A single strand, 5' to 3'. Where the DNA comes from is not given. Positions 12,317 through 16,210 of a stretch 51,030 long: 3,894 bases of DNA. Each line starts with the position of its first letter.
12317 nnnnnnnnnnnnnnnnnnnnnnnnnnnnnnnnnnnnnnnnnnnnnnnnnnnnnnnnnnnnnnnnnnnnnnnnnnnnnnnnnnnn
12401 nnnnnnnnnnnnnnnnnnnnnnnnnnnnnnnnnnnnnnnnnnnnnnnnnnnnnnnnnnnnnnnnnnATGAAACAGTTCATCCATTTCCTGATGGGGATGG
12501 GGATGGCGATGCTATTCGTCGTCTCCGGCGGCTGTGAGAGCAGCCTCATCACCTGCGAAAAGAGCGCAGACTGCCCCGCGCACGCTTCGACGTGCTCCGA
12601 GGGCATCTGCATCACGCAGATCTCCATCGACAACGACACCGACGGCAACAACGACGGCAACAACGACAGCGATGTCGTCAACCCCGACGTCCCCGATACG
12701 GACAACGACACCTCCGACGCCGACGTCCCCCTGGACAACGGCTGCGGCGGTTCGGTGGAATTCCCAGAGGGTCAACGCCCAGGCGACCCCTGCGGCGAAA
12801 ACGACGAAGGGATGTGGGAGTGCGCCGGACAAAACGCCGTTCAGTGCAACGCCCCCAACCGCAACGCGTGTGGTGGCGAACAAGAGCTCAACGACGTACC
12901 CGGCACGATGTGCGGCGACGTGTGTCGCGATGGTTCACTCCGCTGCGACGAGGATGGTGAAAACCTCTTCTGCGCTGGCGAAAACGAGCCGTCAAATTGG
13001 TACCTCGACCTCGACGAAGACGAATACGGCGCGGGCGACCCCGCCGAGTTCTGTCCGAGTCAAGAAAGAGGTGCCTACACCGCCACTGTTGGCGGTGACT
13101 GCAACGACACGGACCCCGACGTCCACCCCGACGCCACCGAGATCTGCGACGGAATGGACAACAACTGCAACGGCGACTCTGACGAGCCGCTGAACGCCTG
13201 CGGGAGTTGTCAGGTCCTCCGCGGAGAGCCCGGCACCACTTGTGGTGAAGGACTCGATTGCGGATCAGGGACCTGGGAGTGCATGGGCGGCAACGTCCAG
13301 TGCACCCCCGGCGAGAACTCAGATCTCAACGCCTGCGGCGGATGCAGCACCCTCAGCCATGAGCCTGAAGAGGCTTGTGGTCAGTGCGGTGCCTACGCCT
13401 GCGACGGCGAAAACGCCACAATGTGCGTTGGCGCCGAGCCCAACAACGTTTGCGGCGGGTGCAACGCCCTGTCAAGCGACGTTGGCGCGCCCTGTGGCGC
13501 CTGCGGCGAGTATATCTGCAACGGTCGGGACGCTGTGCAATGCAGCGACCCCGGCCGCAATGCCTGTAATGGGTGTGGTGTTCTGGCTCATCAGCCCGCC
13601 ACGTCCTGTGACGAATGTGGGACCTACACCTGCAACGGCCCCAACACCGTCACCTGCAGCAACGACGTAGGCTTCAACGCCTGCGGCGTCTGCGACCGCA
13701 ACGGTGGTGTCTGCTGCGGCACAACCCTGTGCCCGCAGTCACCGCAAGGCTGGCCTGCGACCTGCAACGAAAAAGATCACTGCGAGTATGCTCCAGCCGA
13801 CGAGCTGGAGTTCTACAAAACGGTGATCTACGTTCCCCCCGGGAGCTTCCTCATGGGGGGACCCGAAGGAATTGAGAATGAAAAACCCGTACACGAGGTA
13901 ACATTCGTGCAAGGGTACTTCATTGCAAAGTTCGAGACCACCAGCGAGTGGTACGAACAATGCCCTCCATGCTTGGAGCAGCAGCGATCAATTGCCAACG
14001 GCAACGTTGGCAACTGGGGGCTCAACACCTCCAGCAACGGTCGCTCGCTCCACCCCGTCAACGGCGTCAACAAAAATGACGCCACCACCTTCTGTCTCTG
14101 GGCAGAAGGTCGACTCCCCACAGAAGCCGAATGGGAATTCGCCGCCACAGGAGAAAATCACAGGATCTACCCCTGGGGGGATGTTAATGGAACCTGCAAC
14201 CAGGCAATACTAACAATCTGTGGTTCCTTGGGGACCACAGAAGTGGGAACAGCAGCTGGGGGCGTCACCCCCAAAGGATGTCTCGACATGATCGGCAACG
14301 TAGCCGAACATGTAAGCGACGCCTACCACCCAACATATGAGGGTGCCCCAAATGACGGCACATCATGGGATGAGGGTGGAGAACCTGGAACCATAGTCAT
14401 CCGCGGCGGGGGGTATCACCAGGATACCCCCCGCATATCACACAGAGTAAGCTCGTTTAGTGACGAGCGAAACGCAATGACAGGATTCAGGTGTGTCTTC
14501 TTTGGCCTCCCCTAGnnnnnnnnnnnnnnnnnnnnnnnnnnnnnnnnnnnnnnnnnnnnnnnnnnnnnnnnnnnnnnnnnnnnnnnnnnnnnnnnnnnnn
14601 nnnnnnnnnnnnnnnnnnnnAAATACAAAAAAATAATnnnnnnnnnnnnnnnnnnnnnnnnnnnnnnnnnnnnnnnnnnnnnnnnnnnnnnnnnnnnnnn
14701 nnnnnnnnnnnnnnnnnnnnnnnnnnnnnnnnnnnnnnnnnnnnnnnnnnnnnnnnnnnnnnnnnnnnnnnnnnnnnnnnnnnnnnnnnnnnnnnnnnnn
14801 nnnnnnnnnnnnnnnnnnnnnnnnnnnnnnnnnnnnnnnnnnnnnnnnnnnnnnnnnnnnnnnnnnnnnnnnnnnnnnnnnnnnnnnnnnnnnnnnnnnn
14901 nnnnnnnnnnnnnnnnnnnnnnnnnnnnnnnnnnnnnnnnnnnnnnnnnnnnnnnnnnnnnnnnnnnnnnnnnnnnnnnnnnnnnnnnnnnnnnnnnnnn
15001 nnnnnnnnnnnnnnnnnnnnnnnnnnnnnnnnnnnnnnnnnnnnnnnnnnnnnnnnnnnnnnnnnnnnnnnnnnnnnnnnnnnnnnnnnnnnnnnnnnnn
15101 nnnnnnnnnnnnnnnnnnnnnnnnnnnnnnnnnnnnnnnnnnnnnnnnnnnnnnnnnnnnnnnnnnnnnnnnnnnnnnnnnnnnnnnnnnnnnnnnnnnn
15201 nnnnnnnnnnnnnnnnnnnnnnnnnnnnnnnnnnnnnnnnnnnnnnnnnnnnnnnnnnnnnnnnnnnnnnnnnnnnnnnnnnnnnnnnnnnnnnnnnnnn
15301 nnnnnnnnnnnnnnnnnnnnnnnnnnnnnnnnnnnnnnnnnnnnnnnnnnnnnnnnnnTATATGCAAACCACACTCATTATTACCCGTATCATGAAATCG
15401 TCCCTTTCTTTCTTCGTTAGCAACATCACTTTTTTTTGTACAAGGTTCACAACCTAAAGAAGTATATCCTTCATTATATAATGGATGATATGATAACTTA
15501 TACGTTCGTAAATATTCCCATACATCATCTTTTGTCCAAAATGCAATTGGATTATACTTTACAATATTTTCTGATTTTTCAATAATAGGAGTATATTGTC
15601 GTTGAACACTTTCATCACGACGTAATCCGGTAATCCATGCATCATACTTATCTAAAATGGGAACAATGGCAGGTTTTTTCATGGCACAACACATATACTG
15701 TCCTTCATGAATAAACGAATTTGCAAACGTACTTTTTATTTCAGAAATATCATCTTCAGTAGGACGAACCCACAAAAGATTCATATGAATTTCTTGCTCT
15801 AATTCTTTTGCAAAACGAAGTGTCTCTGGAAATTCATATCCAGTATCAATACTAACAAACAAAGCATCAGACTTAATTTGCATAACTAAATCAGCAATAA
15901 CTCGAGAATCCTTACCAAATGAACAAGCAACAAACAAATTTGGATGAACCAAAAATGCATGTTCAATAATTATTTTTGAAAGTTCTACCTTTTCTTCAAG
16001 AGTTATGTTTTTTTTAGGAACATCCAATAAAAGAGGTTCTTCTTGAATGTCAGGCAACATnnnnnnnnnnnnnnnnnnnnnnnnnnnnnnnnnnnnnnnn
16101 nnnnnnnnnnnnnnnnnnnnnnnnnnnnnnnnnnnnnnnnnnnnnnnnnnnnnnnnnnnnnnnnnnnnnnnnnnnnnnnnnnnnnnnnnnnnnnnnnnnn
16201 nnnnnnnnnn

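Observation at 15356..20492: Self-contained sulfoquinovose cassette: CysD + CysN::APS-reductase + SqdB inside a glycan locus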

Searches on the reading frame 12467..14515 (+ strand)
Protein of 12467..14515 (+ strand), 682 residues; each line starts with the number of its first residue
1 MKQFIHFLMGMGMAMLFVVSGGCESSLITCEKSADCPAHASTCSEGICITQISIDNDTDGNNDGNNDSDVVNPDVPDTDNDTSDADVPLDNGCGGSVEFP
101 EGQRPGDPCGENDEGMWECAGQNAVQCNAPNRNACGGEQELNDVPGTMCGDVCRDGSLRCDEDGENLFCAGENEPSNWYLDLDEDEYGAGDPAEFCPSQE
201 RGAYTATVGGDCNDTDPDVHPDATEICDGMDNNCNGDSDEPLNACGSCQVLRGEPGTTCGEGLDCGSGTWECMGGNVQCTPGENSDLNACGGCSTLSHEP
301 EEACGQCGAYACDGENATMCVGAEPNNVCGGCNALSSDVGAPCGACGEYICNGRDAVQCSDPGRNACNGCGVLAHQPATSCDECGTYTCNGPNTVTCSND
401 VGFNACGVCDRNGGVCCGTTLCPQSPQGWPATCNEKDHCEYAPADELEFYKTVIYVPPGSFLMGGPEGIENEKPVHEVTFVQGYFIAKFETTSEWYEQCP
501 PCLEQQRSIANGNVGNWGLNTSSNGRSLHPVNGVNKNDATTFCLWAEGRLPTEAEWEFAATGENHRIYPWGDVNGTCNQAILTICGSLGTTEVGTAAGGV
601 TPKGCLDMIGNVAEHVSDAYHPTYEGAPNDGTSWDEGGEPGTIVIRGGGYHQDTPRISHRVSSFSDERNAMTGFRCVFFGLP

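Call 4: search_protein_families(library=pfam, proteins=[window:12467-14515:+])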
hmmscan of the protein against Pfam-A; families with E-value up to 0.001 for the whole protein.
window:12467-14515:+ (682 aa): 2 families
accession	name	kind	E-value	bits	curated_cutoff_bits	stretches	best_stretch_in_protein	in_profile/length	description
PF03781.23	FGE-sulfatase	-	3.1e-39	135.6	23.3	1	452-677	4-254/255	Sulfatase-modifying factor enzyme 1-like domain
PF11617.13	Cu-binding_MopE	-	2.2e-11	44.2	27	1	211-240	1-30/30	Putative metal-binding motif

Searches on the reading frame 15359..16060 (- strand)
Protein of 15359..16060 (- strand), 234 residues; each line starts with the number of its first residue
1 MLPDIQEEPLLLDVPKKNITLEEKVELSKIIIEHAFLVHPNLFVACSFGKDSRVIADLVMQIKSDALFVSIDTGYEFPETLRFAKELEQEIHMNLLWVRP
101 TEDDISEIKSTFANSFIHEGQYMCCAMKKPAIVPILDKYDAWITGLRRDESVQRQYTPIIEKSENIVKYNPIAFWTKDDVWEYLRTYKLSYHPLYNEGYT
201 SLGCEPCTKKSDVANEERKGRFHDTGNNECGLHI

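Call 40: search_solved_structures(query=window:15359-16060:-, show_alignments=2)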
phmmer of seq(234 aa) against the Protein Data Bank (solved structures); distinct sequences matched with E-value up to 0.001: 11.
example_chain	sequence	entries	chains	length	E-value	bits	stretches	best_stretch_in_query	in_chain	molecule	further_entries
7lhr_A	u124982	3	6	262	1.5e-30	110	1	52-233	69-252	Phosphoadenosine phosphosulfate reductase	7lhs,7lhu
2goy_A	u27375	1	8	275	3.6e-25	92.4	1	39-233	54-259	adenosine phosphosulfate reductase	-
2o8v_A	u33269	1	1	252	5.6e-25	91.8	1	40-233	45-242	Phosphoadenosine phosphosulfate reductase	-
6vpu_A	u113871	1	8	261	1.2e-24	90.7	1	43-233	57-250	Phosphoadenosine phosphosulfate reductase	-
1sur_A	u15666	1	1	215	4.6e-21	79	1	40-203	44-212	PAPS REDUCTASE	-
4bwv_A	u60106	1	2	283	1.1e-17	68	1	54-234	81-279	PHOSPHOADENOSINE-PHOSPHOSULPHATE REDUCTASE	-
2oq2_A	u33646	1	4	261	4.1e-16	62.8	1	24-233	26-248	Phosphoadenosine phosphosulfate reductase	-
7rge_A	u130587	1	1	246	4.6e-15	59.4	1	25-233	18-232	3'-phosphoadenylylsulfate reductase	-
1zun_A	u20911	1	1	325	9.3e-07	32.2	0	32-156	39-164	Sulfate adenylyltransferase subunit 2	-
8rom_A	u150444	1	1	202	2e-05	27.8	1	164-205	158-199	FAD synthase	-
8ron_A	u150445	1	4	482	2.5e-05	27.5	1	165-209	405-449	Isoform 2 of FAD synthase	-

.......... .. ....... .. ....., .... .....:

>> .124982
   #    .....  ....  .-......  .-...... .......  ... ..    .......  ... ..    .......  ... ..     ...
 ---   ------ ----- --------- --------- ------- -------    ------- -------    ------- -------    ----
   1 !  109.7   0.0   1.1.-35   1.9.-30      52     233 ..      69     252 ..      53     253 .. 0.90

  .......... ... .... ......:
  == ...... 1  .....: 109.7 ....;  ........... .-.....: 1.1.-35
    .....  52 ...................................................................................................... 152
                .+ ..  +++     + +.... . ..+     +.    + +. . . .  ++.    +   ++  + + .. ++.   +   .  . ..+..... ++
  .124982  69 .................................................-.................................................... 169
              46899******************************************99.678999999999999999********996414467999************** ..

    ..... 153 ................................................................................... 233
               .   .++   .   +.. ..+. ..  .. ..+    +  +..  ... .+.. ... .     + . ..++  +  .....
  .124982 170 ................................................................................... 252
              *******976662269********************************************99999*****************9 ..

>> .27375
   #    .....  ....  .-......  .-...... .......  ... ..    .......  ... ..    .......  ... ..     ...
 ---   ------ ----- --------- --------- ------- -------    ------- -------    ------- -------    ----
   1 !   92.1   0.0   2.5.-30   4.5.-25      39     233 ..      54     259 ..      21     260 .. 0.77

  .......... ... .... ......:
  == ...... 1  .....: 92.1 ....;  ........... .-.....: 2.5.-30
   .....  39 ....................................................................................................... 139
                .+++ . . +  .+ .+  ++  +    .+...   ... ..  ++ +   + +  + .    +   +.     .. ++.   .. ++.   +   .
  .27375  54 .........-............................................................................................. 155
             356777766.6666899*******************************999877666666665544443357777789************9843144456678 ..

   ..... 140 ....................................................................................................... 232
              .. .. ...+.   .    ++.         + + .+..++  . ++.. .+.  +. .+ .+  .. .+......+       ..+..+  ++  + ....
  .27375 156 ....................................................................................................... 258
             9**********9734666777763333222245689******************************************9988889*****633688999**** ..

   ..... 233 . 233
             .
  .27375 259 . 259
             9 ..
